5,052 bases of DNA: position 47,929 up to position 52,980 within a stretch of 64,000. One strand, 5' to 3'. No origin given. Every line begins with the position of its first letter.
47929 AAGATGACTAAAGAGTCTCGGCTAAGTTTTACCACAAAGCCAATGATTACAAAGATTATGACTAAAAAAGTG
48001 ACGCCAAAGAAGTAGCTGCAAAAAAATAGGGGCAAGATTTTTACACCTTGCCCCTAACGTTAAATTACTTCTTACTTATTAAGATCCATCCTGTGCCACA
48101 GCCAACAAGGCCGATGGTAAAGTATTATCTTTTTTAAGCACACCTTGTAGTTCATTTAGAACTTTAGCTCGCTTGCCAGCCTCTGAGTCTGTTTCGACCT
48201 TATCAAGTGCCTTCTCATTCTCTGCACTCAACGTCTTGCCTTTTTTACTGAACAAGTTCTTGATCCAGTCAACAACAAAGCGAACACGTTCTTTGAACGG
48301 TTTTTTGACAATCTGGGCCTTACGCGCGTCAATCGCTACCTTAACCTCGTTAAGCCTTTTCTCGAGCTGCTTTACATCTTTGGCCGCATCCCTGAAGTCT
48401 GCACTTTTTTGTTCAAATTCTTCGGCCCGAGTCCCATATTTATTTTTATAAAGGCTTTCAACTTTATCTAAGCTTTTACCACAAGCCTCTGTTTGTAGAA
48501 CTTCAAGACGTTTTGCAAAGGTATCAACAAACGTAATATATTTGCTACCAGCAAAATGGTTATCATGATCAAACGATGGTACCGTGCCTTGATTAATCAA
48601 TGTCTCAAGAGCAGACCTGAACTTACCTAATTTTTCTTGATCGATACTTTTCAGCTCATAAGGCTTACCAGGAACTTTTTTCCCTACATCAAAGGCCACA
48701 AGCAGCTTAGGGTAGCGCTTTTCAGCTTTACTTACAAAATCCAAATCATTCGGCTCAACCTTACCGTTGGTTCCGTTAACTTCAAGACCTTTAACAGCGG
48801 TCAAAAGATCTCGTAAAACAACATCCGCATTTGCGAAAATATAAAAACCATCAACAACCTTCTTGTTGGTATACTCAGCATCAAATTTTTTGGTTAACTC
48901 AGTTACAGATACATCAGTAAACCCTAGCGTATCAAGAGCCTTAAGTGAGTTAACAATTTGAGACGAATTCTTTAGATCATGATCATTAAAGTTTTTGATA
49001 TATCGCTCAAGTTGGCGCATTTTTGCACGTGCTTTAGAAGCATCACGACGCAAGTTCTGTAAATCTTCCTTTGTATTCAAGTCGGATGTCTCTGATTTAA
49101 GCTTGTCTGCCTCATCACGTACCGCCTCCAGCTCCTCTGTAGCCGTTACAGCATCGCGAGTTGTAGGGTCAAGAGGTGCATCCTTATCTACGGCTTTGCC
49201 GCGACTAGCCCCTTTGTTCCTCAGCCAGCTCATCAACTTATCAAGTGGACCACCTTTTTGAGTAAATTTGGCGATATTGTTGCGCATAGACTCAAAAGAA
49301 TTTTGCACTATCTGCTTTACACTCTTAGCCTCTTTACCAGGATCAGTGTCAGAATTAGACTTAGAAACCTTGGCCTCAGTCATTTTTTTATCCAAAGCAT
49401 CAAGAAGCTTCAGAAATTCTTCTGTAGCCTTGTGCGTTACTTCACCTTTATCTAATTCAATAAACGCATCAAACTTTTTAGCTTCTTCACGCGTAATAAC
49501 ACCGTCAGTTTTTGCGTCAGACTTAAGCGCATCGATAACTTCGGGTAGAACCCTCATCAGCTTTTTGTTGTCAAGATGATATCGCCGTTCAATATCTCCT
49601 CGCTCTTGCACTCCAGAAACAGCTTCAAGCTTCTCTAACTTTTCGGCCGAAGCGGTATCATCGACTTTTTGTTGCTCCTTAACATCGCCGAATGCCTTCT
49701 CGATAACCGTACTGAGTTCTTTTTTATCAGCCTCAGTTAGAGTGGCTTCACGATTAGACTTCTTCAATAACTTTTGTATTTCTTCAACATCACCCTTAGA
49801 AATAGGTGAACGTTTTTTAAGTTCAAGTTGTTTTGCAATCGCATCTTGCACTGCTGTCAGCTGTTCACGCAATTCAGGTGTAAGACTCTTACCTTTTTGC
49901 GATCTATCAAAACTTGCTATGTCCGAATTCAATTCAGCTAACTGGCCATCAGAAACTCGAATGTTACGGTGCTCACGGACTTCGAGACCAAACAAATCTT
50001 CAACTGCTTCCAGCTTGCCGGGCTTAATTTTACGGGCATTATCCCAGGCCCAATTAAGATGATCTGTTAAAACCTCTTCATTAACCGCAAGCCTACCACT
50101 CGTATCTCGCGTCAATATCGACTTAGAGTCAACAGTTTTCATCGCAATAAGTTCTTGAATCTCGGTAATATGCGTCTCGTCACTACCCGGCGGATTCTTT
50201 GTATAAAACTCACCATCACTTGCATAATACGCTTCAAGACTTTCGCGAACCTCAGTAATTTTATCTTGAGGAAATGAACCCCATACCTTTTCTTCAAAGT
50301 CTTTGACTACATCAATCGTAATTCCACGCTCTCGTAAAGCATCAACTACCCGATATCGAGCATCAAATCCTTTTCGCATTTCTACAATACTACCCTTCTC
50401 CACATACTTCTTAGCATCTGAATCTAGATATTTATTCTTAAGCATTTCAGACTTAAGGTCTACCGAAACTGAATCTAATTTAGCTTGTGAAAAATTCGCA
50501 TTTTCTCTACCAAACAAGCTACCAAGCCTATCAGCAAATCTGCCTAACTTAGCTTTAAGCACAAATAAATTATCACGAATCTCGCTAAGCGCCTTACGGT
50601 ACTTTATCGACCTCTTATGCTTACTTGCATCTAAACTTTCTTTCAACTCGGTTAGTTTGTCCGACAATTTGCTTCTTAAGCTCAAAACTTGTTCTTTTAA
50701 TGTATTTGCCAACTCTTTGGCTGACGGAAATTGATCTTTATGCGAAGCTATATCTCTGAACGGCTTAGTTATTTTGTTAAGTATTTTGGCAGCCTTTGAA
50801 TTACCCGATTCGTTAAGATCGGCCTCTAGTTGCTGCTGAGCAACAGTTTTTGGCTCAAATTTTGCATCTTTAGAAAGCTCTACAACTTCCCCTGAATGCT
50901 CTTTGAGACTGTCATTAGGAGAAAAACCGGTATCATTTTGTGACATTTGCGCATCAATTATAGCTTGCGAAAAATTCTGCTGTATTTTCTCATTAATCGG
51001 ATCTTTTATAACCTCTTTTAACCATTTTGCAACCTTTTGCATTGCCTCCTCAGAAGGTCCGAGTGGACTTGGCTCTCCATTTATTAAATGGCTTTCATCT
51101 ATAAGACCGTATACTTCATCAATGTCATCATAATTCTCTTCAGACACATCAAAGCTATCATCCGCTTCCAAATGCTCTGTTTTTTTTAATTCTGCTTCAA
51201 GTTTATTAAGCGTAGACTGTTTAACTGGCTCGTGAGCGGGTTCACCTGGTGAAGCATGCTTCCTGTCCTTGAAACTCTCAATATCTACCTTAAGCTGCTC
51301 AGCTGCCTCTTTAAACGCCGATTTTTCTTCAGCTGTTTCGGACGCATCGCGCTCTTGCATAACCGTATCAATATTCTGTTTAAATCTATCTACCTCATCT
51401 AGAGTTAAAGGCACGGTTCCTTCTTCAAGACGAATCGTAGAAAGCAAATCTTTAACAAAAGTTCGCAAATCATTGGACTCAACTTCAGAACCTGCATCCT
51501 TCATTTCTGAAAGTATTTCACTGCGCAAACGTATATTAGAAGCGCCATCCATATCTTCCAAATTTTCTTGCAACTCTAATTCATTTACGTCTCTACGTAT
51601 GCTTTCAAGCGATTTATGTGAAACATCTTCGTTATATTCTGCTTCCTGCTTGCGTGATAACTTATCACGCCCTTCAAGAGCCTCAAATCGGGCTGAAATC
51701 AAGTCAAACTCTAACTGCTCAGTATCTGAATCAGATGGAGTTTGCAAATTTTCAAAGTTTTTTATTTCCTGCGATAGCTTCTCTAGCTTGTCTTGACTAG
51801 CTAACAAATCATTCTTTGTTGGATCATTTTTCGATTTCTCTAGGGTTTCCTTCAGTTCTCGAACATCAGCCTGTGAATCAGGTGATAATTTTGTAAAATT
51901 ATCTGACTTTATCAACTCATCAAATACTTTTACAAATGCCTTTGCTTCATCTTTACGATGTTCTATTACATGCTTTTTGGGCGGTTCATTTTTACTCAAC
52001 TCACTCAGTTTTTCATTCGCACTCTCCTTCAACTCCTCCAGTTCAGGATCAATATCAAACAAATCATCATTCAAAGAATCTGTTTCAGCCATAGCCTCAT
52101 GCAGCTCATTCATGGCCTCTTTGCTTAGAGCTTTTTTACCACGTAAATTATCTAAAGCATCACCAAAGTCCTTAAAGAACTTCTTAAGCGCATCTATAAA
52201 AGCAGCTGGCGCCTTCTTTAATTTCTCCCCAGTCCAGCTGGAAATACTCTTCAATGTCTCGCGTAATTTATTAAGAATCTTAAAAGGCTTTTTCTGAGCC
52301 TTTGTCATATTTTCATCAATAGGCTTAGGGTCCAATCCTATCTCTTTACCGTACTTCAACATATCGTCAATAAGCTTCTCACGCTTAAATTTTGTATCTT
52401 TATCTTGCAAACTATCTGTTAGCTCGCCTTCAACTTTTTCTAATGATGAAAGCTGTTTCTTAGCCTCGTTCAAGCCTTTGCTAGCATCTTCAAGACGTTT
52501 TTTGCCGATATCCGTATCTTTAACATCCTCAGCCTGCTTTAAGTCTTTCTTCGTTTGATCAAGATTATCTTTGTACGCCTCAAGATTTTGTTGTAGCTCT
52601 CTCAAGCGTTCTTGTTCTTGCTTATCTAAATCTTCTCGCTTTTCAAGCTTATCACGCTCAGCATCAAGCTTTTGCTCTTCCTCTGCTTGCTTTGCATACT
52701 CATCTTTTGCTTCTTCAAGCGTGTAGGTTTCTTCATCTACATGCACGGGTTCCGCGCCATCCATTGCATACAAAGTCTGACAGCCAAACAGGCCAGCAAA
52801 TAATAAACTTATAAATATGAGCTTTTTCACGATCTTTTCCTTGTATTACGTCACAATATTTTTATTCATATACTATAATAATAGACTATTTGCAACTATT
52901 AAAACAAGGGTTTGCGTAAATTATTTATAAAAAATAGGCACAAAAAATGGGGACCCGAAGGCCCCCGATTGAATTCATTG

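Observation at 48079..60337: Tandem array of seven secreted coiled-coil paralogs with an almost invariant leader and hypervariable bodies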

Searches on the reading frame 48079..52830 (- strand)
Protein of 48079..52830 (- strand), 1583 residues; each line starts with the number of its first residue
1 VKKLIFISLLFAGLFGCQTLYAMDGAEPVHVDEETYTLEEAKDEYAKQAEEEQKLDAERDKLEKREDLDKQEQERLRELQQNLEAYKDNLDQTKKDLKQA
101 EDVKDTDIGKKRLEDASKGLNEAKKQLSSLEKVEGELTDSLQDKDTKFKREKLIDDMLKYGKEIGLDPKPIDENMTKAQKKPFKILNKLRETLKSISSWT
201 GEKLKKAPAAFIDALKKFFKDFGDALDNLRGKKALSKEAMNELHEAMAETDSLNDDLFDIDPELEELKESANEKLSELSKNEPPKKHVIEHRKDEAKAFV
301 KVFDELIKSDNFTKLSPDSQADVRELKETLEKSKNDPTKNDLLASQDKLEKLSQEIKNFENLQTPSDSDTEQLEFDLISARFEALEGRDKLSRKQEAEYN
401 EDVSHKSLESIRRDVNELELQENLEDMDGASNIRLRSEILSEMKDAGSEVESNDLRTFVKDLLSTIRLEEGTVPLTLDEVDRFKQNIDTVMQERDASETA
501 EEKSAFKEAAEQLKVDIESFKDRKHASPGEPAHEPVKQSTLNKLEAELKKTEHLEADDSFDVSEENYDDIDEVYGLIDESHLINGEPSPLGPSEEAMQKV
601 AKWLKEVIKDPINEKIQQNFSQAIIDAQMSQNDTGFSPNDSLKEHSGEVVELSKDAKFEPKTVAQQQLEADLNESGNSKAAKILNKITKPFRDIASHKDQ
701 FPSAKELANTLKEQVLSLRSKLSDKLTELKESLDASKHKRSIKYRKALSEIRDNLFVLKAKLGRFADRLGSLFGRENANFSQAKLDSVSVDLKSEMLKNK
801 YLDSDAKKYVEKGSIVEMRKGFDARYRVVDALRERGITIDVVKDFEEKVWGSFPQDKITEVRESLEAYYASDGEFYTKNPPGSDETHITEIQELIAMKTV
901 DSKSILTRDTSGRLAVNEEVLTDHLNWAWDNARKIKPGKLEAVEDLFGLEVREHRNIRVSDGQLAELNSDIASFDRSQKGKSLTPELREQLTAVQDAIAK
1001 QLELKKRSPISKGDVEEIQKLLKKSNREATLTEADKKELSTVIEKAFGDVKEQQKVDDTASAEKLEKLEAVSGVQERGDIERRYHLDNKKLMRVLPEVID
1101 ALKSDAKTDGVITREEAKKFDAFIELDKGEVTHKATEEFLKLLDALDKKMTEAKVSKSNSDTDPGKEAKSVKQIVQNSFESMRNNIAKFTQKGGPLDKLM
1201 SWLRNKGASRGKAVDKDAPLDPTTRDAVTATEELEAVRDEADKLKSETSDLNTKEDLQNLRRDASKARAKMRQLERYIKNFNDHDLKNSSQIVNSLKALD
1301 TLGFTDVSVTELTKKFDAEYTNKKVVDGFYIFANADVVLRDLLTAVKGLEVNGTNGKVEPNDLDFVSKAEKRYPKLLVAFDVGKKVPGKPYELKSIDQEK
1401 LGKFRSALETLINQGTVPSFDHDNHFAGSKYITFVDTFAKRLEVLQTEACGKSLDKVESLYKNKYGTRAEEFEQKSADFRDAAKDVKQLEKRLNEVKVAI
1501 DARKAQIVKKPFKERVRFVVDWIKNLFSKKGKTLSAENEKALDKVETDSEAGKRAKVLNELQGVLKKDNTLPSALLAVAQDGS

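Call 6: search_protein_families(library=pfam, proteins=[window:48079-52830:-], max_evalue=1)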
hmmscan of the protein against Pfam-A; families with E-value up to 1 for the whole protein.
window:48079-52830:- (1583 aa): 2 families
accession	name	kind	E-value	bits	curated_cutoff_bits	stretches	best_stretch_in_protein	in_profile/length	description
PF09718.15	Tape_meas_lam_C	-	0.061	13.8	23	1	1168-1193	22-47/76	Lambda phage tail tape-measure protein (Tape_meas_lam_C)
PF10909.13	DUF2682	-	0.9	10.2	33.3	0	856-928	6-78/88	Protein of unknown function (DUF2682)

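Call 7: search_protein_families(library=ncbifam, proteins=[window:48079-52830:-], max_evalue=1)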
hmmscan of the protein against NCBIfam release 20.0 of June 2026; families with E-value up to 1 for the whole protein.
window:48079-52830:- (1583 aa): 0 families

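Call 88: search_protein_families(library=phrogs, proteins=[window:48079-52830:-], max_evalue=0.01)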
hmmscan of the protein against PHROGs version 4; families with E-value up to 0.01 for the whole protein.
window:48079-52830:- (1583 aa): 0 families

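Call 89: search_protein_families(library=padloc, proteins=[window:48079-52830:-], max_evalue=0.01)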
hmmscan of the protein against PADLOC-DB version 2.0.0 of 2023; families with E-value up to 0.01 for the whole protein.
window:48079-52830:- (1583 aa): 0 families

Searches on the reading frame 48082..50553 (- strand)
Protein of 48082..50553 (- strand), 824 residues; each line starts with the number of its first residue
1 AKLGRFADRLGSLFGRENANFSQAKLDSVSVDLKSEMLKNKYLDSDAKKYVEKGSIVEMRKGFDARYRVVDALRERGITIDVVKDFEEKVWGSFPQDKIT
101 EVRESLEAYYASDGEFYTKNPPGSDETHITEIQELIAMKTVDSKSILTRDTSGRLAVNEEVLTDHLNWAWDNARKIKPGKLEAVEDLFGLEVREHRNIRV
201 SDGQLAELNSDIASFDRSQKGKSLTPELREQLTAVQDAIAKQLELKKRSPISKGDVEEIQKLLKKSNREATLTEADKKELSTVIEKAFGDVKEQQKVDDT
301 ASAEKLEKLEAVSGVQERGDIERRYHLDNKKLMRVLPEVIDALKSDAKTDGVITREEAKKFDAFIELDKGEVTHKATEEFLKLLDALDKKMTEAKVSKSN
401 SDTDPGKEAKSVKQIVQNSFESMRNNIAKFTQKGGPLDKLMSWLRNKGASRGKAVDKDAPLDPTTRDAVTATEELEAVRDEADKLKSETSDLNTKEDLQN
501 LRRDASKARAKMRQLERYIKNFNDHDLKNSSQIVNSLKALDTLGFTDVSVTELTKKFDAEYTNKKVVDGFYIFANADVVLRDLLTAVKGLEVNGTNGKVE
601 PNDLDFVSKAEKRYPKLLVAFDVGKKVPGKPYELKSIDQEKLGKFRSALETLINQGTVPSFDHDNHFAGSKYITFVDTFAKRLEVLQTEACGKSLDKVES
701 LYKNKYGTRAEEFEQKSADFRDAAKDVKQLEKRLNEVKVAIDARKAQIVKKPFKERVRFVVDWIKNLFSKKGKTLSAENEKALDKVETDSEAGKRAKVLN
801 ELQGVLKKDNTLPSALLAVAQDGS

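Call 81: predict_structure(protein=window:48082-50553:-)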
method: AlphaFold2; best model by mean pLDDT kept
length: 824 residues; sequences in the alignment: 1
mean_pLDDT: 46.5   pTM: 0.24
mean pLDDT of the five models: 46.5, 44.5, 41.6, 40.6, 38.7
residues with pLDDT >= 90: 0; 70-90: 46; 50-70: 200; < 50: 578
segments of 3 or more residues with pLDDT < 50: 1-198, 296-337, 345-348, 364-378, 393-403, 405-410, 412-420, 422-424, 426-428, 430-469, 518-587, 589-703, 708-713, 715-720, 722-731, 733-748, 814-824
pLDDT, mean of each block of 10 residues (from residue 1): 36 36 34 36 43 40 41 38 41 42 38 33 36 35 39 38 46 42 37 42 69 69 63 66 55 70 68 68 68 49 38 39 40 46 48 53 47 45 56 43 42 47 48 45 37 33 41 62 67 66 66 54 39 34 35 37 33 35 46 44 42 40 40 44 44 36 28 32 37 42 46 46 45 44 48 64 66 64 67 52 57 43 31
secondary structure, 60 per line:
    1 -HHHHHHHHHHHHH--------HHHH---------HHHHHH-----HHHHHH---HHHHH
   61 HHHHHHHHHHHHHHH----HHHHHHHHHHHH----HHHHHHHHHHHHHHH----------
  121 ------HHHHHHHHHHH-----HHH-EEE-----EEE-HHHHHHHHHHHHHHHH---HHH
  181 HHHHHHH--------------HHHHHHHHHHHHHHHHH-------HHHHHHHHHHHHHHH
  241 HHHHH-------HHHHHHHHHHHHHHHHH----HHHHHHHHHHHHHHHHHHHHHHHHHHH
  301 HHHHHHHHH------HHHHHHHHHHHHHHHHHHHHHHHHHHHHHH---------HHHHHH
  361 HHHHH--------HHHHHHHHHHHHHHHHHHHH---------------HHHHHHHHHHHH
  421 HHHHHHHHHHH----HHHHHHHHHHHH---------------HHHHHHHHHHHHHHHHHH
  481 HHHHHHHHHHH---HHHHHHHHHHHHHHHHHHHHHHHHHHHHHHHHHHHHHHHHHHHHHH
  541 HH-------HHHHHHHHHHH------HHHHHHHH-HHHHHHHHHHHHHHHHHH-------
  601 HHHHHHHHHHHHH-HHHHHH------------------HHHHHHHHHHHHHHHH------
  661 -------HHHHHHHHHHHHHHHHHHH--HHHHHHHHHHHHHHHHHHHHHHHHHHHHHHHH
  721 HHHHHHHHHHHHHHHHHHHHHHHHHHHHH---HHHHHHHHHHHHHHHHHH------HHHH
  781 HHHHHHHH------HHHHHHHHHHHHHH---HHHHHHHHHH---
elements in order (helices of 4 or more, strands of 3 or more residues): H2-14 H23-26 H36-41 H47-52 H56-75 H80-91 H96-110 H127-137 E147-149 E155-157 H159-174 H178-187 H202-218 H226-245 H253-269 H274-309 H316-345 H355-365 H374-393 H409-431 H436-447 H463-491 H495-542 H550-560 H567-574 H576-593 H601-613 H615-620 H639-654 H668-686 H689-749 H753-770 H777-788 H795-808 H812-821
